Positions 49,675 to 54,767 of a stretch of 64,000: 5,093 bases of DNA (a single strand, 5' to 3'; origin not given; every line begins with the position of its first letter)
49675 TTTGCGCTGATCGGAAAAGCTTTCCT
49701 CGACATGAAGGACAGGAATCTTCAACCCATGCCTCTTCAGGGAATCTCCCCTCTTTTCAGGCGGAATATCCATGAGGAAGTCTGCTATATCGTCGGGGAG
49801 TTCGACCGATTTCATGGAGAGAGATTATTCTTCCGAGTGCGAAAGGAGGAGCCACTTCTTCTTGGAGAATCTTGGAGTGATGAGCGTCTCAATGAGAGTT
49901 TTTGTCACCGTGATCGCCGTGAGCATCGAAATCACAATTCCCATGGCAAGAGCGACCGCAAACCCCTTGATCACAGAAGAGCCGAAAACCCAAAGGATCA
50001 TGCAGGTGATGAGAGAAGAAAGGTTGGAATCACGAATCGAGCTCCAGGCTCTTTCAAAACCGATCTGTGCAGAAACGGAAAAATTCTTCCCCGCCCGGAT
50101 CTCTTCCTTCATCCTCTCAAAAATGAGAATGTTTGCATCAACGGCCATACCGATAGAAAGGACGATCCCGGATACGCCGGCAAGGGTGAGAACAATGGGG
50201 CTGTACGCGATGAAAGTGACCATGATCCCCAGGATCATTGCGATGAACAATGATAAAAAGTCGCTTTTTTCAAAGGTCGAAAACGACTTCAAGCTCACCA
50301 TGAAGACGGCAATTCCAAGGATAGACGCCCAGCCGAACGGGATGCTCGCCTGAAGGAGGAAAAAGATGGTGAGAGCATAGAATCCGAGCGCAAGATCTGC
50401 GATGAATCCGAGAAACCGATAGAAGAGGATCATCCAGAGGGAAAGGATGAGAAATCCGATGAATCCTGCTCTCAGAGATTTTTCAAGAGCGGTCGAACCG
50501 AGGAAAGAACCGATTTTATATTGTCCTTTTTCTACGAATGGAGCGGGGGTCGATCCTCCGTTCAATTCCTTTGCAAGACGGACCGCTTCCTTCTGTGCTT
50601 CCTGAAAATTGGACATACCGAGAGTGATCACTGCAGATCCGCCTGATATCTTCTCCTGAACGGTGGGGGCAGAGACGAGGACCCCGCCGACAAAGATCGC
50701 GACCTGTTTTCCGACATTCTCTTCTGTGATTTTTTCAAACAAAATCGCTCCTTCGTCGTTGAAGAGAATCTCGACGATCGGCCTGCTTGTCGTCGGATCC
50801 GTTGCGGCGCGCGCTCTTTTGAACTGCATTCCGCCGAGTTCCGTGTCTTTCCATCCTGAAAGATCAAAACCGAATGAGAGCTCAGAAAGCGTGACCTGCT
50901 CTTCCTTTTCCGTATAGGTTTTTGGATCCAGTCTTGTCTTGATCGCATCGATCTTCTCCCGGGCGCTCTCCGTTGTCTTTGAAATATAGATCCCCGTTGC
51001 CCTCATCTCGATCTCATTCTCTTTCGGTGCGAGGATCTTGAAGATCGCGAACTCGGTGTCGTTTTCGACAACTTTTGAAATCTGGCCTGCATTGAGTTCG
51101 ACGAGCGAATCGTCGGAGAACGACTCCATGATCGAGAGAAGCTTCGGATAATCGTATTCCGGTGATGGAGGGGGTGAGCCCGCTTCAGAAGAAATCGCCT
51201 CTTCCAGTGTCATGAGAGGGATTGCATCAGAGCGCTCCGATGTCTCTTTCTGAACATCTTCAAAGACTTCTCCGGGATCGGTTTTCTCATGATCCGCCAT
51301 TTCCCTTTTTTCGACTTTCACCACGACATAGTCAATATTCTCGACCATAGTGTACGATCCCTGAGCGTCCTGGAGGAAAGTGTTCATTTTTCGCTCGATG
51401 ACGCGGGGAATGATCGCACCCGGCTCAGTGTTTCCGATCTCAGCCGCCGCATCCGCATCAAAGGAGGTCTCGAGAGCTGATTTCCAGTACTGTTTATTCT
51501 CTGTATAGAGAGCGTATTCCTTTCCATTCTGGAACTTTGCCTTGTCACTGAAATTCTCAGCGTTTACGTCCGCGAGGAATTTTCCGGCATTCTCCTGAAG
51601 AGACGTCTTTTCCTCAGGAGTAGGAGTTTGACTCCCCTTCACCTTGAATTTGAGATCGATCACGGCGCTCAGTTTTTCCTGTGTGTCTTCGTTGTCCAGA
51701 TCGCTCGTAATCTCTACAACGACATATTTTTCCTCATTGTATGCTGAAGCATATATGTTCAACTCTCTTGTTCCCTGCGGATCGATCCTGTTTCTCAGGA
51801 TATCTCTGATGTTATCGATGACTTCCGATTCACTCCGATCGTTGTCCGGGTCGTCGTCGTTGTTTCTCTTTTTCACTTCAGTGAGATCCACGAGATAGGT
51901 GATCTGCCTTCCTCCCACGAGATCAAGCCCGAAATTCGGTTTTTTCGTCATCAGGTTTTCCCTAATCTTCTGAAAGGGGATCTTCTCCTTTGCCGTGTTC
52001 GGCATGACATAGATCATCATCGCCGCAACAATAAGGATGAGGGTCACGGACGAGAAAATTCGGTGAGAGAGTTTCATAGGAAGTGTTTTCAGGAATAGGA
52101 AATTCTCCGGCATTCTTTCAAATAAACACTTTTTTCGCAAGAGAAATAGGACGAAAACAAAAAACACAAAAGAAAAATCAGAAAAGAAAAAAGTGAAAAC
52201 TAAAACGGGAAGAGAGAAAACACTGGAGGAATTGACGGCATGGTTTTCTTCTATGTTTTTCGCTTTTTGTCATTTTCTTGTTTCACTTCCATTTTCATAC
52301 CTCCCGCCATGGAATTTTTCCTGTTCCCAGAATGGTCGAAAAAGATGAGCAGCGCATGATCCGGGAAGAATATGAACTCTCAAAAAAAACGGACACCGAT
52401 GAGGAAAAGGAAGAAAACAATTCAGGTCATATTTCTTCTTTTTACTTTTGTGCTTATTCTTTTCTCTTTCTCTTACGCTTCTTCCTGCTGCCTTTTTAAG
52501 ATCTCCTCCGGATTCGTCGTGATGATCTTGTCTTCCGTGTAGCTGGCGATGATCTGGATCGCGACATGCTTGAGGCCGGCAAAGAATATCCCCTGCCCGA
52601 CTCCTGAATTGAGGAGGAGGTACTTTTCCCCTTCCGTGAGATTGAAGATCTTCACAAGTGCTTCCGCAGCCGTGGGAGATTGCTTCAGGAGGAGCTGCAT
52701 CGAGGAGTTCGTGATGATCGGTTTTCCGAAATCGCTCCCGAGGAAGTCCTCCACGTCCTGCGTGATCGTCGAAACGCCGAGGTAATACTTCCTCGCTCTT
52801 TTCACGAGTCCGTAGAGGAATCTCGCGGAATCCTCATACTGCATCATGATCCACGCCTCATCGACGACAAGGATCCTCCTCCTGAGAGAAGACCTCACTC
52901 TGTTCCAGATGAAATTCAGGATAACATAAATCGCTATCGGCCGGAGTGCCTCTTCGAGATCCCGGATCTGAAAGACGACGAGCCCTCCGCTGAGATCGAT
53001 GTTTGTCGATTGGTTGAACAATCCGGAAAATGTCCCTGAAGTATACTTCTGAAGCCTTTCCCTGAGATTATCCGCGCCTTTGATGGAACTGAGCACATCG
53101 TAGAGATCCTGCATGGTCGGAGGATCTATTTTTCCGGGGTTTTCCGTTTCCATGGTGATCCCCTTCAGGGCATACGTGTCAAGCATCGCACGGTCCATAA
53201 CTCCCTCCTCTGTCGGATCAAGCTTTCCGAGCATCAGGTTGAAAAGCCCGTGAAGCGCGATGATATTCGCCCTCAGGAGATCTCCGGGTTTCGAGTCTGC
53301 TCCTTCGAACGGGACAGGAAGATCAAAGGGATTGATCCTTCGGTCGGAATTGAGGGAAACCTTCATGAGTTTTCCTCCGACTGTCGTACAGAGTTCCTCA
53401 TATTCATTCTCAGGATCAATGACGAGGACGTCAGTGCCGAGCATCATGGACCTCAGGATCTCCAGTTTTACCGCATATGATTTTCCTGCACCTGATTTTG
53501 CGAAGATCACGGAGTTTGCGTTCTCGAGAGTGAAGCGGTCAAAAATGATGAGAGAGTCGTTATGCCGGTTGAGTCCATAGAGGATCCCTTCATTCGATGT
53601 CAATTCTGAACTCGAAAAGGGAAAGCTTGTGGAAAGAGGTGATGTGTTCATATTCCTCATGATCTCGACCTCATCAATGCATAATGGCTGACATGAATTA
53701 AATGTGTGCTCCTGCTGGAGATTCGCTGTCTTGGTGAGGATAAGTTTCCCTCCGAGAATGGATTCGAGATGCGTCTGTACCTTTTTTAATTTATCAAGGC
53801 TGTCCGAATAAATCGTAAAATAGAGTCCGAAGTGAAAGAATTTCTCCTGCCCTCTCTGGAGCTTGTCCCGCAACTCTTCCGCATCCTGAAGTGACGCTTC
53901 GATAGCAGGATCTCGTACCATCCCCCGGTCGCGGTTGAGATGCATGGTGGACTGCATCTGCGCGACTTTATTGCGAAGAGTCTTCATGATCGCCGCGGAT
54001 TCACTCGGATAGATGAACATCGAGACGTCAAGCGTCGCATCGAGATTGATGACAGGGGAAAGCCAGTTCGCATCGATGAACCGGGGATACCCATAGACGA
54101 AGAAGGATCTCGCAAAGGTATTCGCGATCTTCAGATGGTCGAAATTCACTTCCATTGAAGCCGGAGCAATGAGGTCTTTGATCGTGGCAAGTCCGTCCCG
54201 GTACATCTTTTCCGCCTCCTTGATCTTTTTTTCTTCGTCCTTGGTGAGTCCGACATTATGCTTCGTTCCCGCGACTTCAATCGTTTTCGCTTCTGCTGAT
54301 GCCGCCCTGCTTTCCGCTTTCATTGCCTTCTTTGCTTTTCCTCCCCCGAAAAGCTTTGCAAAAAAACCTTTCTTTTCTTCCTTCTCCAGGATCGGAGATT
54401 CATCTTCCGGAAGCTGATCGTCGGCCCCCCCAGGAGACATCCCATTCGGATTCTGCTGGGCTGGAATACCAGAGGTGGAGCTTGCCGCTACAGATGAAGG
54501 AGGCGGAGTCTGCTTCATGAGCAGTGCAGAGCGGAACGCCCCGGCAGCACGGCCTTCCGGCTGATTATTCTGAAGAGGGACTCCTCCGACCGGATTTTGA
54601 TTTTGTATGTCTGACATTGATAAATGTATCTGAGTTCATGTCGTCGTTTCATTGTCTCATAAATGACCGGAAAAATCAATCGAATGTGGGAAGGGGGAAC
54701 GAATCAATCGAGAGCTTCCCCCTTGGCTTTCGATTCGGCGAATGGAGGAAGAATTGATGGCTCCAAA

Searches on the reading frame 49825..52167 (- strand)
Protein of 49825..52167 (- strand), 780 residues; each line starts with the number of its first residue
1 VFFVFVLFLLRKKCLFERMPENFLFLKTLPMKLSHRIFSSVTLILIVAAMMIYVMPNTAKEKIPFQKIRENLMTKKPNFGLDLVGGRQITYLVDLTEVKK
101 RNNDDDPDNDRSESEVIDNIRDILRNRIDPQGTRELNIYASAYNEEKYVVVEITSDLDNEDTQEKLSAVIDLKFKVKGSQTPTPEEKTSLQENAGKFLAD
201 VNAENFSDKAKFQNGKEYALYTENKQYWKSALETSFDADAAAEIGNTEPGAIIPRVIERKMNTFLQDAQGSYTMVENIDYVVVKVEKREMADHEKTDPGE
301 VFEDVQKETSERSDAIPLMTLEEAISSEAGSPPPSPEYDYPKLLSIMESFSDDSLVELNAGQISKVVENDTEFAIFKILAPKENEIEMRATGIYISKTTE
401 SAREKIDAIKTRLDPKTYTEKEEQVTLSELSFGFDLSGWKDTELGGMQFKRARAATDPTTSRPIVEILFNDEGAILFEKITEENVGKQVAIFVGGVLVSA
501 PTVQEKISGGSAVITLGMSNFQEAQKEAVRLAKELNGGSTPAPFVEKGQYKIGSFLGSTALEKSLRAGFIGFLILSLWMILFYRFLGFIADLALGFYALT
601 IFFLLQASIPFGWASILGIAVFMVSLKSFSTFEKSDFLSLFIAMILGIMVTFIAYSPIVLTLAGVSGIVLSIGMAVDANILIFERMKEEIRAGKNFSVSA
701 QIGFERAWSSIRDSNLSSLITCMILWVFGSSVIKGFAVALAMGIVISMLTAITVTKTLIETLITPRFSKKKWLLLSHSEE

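Call 14: search_protein_families(library=pfam, proteins=[window:49825-52167:-], max_evalue=0.001)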
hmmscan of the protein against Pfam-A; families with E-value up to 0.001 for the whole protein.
window:49825-52167:- (780 aa): 4 families
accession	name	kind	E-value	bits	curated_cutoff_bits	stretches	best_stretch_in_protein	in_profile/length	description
PF22599.2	SecDF_P1_head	-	1.8e-19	70.1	27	1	441-541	18-113/114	SecDF, P1 head subdomain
PF03176.21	MMPL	-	6.7e-11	42.1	20.5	1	638-766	179-305/333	MMPL family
PF02355.23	SecD_SecF_C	-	3.3e-07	30.3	20.5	1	617-762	37-186/189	Protein export membrane protein SecD/SecF, C-terminal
PF07549.19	Sec_GG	-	0.00015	21.6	20.3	1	72-93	3-24/28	SecD/SecF GG Motif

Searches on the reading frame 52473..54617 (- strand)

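Call 14: search_protein_families(library=pfam, proteins=[window:52473-54617:-], max_evalue=0.001)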
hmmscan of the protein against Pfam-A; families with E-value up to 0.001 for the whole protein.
window:52473-54617:- (714 aa): 3 families
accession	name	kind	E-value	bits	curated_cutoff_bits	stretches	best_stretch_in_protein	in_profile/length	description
PF19044.6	P-loop_TraG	-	5.3e-25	88.3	25.8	2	521-669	187-343/413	TraG P-loop domain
PF12846.13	AAA_10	-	1.6e-10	41.1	27.5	1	365-413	20-68/362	AAA-like domain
PF01935.23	DUF87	-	2.1e-07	31.7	23.2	1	371-434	28-93/220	Helicase HerA, central domain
